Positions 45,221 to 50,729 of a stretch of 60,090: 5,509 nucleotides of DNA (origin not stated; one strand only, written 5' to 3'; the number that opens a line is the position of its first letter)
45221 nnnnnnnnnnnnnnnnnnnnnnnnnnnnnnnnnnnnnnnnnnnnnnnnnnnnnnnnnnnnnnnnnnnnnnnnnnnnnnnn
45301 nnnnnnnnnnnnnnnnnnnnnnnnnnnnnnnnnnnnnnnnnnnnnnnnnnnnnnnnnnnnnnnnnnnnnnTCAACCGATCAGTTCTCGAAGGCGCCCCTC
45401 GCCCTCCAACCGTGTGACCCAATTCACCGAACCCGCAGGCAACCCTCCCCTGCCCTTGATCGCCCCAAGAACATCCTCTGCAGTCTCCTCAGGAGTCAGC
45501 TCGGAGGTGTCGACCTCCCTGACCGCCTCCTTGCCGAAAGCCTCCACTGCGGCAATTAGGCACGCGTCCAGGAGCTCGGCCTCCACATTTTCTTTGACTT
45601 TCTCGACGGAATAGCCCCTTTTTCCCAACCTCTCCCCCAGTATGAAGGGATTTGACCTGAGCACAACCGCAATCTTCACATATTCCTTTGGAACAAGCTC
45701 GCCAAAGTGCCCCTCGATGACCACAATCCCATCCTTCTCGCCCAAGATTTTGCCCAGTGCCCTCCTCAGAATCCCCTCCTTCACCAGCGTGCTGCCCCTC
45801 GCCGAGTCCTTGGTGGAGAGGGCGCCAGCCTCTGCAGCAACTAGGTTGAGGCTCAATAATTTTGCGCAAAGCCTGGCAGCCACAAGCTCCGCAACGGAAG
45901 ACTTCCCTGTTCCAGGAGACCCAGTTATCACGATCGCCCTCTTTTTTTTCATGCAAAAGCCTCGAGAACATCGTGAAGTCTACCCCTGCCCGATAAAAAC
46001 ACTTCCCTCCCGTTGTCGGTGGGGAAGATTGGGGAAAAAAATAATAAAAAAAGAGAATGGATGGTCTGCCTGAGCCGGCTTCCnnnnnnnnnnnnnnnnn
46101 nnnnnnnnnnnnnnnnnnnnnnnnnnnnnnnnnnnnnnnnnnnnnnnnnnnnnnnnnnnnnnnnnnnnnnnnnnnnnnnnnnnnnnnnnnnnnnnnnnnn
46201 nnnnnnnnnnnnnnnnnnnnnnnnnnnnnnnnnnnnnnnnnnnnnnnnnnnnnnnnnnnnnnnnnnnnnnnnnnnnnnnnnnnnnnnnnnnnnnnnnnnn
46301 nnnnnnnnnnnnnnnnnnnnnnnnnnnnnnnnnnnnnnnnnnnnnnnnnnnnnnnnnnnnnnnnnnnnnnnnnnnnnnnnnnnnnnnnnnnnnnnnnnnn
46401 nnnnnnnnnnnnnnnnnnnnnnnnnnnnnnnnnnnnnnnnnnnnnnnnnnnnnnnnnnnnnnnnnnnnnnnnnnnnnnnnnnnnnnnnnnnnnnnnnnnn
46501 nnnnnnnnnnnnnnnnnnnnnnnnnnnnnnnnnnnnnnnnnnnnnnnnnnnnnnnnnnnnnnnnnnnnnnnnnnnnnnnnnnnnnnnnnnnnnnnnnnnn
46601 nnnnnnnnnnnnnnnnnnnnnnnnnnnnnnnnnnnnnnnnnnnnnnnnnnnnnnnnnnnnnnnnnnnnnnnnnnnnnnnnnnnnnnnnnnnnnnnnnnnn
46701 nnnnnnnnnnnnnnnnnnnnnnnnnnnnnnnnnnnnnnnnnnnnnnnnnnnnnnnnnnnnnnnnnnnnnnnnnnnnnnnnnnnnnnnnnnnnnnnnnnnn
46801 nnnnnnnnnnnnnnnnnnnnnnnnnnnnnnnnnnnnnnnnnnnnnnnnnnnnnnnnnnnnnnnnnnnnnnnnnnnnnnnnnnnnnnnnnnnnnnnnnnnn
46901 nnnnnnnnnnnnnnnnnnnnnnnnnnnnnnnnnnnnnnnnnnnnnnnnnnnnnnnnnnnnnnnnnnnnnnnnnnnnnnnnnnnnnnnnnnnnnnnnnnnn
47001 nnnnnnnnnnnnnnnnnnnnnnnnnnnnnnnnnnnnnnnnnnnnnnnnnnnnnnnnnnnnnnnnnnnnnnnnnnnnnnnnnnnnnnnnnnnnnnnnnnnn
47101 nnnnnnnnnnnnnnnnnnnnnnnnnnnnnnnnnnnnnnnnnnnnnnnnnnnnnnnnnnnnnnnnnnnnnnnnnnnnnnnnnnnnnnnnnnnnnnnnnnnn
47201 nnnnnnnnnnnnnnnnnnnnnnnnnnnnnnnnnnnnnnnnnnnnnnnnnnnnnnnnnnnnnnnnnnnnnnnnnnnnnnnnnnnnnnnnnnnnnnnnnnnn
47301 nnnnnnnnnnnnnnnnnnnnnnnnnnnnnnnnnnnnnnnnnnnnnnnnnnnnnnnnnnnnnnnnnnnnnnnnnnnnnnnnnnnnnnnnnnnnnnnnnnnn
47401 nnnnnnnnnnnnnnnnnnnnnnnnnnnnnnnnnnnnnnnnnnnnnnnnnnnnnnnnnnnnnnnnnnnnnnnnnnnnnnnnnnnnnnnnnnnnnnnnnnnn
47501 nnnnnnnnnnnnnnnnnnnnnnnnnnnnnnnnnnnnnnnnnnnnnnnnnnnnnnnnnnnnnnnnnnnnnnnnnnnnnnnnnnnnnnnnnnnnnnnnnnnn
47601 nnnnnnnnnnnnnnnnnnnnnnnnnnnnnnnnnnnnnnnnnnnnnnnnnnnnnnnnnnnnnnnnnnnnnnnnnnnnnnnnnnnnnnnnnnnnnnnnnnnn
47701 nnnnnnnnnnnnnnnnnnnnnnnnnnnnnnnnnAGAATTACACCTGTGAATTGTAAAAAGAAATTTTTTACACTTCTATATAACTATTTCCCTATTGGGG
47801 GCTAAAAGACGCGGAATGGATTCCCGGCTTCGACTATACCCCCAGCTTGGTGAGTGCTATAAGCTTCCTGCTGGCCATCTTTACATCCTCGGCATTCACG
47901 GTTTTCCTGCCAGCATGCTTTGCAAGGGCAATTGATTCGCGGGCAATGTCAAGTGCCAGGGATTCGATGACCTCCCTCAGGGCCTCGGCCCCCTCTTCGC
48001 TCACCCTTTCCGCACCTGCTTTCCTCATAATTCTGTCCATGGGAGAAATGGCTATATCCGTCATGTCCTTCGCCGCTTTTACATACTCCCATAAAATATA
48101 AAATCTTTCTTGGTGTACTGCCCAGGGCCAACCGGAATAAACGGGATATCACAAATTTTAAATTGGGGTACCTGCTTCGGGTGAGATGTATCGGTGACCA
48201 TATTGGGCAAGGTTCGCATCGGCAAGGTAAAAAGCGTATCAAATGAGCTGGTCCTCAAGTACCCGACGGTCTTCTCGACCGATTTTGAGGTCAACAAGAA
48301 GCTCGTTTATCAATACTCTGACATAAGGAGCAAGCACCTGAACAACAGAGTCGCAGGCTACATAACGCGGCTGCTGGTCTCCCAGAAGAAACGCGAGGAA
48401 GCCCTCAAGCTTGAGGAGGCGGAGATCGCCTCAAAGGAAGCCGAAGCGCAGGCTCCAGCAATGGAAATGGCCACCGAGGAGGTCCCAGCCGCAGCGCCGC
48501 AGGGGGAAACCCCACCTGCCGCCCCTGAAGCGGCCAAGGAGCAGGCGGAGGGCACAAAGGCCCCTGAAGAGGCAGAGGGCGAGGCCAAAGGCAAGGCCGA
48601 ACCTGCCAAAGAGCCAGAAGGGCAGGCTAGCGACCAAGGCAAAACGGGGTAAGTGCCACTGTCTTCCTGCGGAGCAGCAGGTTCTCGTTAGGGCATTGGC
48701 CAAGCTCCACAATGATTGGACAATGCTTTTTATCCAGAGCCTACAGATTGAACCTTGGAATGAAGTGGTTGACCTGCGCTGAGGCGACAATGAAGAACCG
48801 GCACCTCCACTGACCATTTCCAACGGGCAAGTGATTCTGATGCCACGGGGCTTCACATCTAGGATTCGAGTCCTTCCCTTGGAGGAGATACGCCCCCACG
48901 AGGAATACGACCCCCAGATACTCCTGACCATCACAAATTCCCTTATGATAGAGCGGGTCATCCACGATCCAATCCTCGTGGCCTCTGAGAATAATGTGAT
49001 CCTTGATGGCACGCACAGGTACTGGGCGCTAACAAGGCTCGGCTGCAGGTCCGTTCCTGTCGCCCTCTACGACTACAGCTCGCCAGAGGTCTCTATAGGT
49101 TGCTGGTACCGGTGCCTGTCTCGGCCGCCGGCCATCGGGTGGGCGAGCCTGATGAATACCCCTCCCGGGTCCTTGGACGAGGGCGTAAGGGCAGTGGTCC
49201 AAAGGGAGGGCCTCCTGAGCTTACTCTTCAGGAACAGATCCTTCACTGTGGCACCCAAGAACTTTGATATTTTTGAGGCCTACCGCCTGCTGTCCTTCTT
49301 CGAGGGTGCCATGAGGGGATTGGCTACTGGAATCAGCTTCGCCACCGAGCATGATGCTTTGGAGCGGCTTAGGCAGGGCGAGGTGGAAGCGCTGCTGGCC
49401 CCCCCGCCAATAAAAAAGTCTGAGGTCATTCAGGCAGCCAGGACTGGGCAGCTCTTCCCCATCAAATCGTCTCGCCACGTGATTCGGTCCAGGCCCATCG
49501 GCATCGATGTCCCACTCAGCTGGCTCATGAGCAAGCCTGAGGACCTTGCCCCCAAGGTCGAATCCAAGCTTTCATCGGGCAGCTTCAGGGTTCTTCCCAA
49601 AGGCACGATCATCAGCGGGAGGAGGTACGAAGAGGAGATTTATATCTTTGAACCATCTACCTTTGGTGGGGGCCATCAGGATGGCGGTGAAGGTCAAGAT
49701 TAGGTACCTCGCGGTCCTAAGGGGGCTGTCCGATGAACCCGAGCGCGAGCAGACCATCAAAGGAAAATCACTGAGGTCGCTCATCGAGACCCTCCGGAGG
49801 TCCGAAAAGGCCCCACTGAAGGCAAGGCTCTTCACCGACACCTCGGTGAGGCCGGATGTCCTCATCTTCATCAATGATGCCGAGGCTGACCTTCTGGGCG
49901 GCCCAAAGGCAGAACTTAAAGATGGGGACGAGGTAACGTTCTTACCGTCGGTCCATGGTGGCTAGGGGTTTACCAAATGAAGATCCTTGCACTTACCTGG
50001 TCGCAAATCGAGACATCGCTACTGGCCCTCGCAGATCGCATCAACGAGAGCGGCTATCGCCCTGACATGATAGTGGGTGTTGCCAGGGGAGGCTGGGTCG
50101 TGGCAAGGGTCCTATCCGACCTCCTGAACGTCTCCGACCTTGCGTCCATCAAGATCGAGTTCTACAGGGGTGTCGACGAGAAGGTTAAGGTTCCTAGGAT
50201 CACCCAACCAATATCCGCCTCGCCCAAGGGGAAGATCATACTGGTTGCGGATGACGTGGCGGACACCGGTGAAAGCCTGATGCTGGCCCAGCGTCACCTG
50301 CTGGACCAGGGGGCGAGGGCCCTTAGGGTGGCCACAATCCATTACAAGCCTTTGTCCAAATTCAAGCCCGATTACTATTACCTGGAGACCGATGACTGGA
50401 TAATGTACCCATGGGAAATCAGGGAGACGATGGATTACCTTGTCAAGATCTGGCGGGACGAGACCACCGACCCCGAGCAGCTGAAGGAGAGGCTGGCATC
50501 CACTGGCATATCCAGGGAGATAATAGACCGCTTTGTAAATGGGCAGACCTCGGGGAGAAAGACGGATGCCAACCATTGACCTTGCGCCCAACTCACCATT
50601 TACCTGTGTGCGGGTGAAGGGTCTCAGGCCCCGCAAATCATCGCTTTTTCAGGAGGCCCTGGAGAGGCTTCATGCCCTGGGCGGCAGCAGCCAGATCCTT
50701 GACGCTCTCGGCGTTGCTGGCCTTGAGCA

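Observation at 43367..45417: Flp-like pilin gene translationally coupled (TAATG) to a two-TM DUF87 ATPase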

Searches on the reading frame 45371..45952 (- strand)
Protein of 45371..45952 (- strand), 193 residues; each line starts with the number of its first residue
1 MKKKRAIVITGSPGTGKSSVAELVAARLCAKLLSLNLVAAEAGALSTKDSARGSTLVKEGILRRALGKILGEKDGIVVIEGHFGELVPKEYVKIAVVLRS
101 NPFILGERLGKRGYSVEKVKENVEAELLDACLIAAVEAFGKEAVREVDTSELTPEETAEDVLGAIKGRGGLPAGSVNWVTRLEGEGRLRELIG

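Call 3: search_protein_families(library=pfam, proteins=[window:45371-45952:-], max_evalue=0.1)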
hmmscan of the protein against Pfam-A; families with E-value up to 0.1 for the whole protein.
window:45371-45952:- (193 aa): 18 families
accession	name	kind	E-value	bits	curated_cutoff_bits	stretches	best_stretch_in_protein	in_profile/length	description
PF13238.12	AAA_18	-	3.5e-19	69.9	29.4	1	7-128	1-127/128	AAA domain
PF13207.12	AAA_17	-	0.00011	22.9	27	1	10-93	1-90/136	AAA domain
PF20720.3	nSTAND3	-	0.00012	22.3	27.2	1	2-31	15-44/155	Novel STAND NTPase 3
PF13191.12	AAA_16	-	0.00027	21.9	32.6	1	5-36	25-52/167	AAA ATPase domain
PF00004.35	AAA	-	0.00027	21.8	21.2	1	8-41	2-35/131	ATPase family associated with various cellular activities (AAA)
PF13671.12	AAA_33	-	0.00052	20.8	27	1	7-78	2-75/143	AAA domain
PF13521.12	AAA_28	-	0.00058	20.5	27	1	7-33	2-23/164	AAA domain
PF13401.12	AAA_22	-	0.00096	19.9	27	1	3-34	4-33/130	AAA domain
PF07728.20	AAA_5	-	0.0014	19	22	1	7-34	2-30/139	AAA domain (dynein-related subfamily)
PF06068.19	TIP49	-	0.0061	16.2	23.8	1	5-90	51-129/347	TIP49 P-loop domain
PF06414.18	Zeta_toxin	-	0.0086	16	22.3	1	2-28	14-40/199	Zeta toxin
PF00910.28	RNA_helicase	-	0.018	16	21.5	1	7-32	1-26/105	RNA helicase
PF02224.24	Cytidylate_kin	-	0.02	15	26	0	7-34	1-28/211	Cytidylate kinase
PF09848.15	SLFN-g3_helicase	-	0.025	14.3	24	1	4-28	1-25/354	Schlafen group 3, DNA/RNA helicase domain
PF03266.21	NTPase_1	-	0.045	14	23.9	0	7-29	2-24/168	NTPase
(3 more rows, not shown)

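Call 4: search_protein_families(library=ncbifam, proteins=[window:45371-45952:-], max_evalue=0.1)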
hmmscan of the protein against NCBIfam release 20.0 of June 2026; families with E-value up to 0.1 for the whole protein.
window:45371-45952:- (193 aa): 24 families
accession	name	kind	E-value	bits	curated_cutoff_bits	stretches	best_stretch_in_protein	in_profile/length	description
NF003012.0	PRK03839.1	equivalog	1.9e-33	115.9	152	1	7-181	3-167/180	putative kinase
TIGR02173.1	cyt_kin_arch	equivalog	1.1e-08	35.3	102.1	1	7-115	3-113/169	(d)CMP kinase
NF003229.0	PRK04195.1-5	equivalog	0.00037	19.3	280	1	2-36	42-76/413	replication factor C large subunit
NF006958.0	PRK09435.1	equivalog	0.0014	17.7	329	1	5-50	58-103/333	methylmalonyl Co-A mutase-associated GTPase MeaB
NF006746.0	PRK09270.1-5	subfamily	0.0019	17.1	250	1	3-36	19-53/210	nucleoside/nucleotide kinase family protein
NF010553.0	PRK13947.1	equivalog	0.0022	18.2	204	0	5-32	2-29/173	shikimate kinase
NF042959.1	IteA_antiphage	equivalog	0.0044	16.2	510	1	5-34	126-155/367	anti-phage ATPase IteA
NF006743.0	PRK09270.1-2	equivalog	0.0068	15.5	227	1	3-29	26-53/217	nucleoside/nucleotide kinase family protein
TIGR03922.1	T7SS_EccA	equivalog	0.01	14.4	466.65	1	4-30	312-338/557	type VII secretion AAA-ATPase EccA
TIGR01448.2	helicase_RecD2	equivalog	0.01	14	500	1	3-37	330-364/713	SF1B family DNA helicase RecD2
NF009883.0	PRK13341.1-4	equivalog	0.017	13.1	668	1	7-60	58-111/729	AAA family ATPase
NF038214.1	IS21_help_AAA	equivalog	0.024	14.3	200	1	2-37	88-123/232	IS21-like element helper ATPase IstB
NF003122.0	PRK04040.1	equivalog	0.024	14.2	155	1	5-36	3-34/189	adenylate kinase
NF009881.0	PRK13341.1-2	equivalog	0.024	12.5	651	1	7-40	55-88/736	AAA family ATPase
NF010335.0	PRK13764.1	equivalog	0.027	13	340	1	2-28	261-287/613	ATPase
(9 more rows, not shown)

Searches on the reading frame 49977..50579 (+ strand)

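Call 89: search_protein_families(library=pfam, proteins=[window:49977-50579:+], max_evalue=0.001)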
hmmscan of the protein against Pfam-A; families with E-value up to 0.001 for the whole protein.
window:49977-50579:+ (200 aa): 1 family
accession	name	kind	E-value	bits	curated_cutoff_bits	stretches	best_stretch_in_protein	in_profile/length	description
PF00156.33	Pribosyltran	-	6.3e-23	81.3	26.3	1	9-147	3-152/158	Phosphoribosyl transferase domain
